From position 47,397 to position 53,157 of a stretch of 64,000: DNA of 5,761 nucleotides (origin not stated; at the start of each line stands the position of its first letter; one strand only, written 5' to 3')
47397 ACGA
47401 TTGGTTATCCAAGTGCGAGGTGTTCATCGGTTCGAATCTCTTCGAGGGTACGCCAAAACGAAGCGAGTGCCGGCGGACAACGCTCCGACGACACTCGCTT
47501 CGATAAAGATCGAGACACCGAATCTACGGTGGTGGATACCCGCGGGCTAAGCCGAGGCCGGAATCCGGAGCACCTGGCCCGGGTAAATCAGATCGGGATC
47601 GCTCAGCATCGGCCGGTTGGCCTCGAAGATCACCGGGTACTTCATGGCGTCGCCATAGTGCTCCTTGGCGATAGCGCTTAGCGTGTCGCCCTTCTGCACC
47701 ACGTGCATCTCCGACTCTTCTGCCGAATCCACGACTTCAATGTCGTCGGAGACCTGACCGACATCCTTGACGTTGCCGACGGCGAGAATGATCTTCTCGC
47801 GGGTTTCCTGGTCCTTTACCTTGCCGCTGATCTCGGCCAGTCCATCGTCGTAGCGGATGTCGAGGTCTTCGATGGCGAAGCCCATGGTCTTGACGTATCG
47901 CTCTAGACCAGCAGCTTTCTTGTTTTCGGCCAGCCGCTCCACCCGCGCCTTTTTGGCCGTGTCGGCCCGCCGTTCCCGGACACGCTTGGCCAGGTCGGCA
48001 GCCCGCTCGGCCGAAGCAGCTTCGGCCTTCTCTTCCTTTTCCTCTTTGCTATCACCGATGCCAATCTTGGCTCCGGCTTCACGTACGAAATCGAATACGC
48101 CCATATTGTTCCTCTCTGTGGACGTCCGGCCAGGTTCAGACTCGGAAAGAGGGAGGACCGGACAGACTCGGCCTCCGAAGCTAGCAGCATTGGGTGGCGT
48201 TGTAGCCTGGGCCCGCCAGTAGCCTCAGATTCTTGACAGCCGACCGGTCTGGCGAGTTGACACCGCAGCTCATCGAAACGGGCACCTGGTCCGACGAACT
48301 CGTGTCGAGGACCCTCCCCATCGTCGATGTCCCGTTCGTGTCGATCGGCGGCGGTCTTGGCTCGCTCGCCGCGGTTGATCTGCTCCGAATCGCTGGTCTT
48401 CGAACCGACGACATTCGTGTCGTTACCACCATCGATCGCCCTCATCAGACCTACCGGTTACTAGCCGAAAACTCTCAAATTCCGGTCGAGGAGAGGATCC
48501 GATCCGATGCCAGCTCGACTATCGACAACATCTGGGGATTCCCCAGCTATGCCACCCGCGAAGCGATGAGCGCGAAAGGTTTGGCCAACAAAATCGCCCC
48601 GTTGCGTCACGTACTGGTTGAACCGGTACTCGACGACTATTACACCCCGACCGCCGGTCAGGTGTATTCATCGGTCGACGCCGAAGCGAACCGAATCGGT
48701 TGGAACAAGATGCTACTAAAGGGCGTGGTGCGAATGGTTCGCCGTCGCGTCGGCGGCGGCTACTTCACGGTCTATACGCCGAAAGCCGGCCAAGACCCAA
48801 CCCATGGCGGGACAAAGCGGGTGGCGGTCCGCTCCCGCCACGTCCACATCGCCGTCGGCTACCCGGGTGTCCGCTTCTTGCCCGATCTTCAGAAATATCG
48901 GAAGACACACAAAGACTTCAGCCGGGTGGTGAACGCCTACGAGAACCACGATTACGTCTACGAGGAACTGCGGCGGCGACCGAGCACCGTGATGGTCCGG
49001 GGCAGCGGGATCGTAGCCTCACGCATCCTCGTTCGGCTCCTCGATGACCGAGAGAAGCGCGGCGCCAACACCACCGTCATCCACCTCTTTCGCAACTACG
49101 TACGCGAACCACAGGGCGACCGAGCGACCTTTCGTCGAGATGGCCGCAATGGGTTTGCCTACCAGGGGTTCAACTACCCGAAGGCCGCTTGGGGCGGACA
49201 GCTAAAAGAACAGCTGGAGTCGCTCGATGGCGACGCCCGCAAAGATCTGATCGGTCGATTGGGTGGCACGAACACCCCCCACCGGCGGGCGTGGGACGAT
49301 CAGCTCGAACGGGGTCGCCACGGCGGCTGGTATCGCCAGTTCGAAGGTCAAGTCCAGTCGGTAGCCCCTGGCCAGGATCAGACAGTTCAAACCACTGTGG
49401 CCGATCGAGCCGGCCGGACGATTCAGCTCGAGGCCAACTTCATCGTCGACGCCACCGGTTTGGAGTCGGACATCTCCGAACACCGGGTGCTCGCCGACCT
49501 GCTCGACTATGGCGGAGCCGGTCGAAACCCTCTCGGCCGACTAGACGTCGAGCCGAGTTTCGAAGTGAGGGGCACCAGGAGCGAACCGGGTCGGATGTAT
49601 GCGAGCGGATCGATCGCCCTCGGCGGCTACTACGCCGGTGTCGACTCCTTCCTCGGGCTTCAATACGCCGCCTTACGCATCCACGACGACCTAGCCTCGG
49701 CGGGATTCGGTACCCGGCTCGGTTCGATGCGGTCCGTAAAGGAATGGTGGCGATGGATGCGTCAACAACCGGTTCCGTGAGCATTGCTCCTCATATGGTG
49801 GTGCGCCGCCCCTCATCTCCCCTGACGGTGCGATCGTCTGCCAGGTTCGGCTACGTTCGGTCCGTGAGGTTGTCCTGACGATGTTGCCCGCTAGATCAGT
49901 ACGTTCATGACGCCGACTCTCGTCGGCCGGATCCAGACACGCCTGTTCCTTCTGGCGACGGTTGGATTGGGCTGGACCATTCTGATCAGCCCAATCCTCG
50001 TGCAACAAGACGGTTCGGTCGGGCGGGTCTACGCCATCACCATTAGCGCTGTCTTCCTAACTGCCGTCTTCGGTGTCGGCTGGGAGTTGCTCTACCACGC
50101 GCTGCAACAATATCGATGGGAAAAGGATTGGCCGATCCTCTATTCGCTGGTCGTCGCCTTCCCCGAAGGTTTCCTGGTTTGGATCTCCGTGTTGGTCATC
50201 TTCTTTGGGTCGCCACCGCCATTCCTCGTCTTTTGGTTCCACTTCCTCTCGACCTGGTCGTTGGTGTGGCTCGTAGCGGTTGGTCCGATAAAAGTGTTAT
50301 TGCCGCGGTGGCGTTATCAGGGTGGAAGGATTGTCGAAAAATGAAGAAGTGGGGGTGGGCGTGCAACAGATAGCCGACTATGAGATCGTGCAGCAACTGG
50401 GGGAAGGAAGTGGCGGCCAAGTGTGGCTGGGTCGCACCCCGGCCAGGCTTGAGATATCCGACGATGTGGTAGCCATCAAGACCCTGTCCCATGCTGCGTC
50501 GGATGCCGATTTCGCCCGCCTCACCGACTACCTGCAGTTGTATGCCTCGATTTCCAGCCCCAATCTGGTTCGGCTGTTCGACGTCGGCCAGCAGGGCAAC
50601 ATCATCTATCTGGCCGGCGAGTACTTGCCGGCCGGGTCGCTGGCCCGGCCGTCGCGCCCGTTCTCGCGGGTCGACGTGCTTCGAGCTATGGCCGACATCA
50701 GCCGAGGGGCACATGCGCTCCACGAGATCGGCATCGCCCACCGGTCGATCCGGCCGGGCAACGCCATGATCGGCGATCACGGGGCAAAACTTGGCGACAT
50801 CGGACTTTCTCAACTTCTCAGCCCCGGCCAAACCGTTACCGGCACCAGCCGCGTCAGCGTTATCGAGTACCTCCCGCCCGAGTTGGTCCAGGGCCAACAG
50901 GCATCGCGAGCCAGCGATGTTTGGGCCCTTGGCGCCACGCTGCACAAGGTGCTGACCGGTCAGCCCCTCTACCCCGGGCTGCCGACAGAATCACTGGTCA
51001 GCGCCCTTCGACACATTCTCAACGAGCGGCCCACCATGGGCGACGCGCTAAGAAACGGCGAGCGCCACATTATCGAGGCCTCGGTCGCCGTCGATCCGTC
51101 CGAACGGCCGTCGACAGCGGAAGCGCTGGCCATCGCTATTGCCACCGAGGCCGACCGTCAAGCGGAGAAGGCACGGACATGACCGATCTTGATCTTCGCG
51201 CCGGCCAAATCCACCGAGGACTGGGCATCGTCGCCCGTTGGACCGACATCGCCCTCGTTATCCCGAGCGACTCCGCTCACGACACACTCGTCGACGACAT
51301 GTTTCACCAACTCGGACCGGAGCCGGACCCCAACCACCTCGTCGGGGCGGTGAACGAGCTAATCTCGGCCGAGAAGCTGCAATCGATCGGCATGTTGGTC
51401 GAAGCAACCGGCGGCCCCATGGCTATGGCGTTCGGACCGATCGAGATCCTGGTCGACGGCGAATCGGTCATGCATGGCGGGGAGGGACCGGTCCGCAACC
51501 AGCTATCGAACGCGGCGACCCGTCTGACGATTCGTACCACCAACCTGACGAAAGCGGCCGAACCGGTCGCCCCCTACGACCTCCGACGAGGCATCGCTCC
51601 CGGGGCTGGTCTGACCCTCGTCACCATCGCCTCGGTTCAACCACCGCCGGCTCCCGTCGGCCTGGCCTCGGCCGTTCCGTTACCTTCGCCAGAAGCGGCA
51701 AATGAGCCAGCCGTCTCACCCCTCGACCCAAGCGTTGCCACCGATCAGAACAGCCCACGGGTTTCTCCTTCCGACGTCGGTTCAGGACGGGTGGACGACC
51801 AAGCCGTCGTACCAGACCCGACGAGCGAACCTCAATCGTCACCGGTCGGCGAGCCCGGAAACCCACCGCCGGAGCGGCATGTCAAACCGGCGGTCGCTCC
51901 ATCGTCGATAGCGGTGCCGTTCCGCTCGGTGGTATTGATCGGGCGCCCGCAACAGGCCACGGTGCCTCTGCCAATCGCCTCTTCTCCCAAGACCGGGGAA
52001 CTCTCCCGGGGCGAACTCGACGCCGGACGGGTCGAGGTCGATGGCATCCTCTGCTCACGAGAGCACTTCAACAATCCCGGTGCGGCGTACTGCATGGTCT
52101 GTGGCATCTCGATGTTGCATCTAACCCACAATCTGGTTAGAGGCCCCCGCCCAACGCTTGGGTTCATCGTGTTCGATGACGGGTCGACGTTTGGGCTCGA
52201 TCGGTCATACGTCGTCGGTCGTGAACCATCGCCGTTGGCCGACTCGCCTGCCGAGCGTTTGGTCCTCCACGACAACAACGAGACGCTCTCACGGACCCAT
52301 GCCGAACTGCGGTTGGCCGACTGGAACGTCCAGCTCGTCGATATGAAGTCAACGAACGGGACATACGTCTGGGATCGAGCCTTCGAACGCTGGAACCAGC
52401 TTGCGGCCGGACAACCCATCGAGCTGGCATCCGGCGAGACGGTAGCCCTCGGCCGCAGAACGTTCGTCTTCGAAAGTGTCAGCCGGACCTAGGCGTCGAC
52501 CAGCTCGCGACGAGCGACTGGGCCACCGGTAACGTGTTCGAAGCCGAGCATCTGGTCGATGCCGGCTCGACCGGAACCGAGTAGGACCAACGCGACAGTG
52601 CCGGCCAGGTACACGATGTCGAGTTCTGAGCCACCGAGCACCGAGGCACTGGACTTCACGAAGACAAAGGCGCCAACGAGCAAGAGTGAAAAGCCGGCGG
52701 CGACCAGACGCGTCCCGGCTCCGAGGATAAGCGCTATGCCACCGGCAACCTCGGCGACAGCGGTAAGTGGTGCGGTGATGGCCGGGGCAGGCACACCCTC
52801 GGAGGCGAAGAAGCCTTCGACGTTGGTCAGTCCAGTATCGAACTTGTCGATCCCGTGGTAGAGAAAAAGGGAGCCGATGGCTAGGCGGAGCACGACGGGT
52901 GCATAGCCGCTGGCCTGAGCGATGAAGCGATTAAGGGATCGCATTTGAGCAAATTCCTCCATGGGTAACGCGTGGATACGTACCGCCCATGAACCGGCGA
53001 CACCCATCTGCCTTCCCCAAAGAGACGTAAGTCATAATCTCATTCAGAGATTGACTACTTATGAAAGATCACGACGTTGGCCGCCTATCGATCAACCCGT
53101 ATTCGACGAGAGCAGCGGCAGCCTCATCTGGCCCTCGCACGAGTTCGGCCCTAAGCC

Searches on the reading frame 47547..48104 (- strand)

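Call 54: search_protein_families(library=pfam, proteins=[window:47547-48104:-], max_evalue=0.001)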
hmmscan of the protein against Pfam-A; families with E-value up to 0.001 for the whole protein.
window:47547-48104:- (185 aa): 2 families
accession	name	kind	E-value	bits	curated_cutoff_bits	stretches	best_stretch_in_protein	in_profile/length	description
PF01476.26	LysM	-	1.4e-11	44.6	20.9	1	134-182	1-43/43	LysM domain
PF04972.22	BON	-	5.2e-07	30.3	27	1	70-125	13-68/69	BON domain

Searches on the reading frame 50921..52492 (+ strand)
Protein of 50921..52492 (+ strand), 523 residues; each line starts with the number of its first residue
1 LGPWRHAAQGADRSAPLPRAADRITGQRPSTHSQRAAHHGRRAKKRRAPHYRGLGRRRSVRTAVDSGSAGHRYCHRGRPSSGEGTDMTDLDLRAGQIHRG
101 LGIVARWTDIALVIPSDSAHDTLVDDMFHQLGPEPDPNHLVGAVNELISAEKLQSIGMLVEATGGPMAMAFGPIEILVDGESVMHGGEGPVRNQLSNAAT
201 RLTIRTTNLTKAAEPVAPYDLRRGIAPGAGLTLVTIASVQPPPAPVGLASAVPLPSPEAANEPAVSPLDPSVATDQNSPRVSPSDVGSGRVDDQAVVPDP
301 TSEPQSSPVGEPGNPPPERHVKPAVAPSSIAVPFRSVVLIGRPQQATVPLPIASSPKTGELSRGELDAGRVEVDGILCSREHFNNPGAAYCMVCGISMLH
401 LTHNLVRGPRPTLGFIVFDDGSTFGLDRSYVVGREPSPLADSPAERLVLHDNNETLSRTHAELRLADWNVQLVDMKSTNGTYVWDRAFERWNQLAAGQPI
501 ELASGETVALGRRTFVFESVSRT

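Call 54: search_protein_families(library=pfam, proteins=[window:50921-52492:+], max_evalue=0.001)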
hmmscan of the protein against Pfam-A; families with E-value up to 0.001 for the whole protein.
window:50921-52492:+ (523 aa): 2 families
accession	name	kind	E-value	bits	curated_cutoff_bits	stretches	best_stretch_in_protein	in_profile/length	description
PF00498.31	FHA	-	6.4e-10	39.8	20.7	1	430-511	1-67/67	FHA domain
PF16697.10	Yop-YscD_cpl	-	5.8e-05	23.7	33.2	1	429-502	18-83/94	Inner membrane component of T3SS, cytoplasmic domain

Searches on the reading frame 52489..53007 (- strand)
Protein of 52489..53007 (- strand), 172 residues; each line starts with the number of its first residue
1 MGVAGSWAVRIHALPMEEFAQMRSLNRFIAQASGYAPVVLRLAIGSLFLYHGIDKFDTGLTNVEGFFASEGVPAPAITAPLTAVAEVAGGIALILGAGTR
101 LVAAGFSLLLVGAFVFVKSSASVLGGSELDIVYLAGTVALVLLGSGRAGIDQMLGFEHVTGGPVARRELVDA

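Call 54: search_protein_families(library=pfam, proteins=[window:52489-53007:-], max_evalue=0.001)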
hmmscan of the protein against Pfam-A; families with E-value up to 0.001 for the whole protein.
window:52489-53007:- (172 aa): 3 families
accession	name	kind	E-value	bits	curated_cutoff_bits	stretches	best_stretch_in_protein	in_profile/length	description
PF07681.17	DoxX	-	2.4e-20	73.4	23.6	1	38-118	3-84/85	DoxX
PF07291.16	MauE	-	2.3e-06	28.4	27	1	36-116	4-86/128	Methylamine utilisation protein MauE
PF04173.18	DoxD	-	0.00077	19.9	22.7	0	84-154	73-144/167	TQO small subunit DoxD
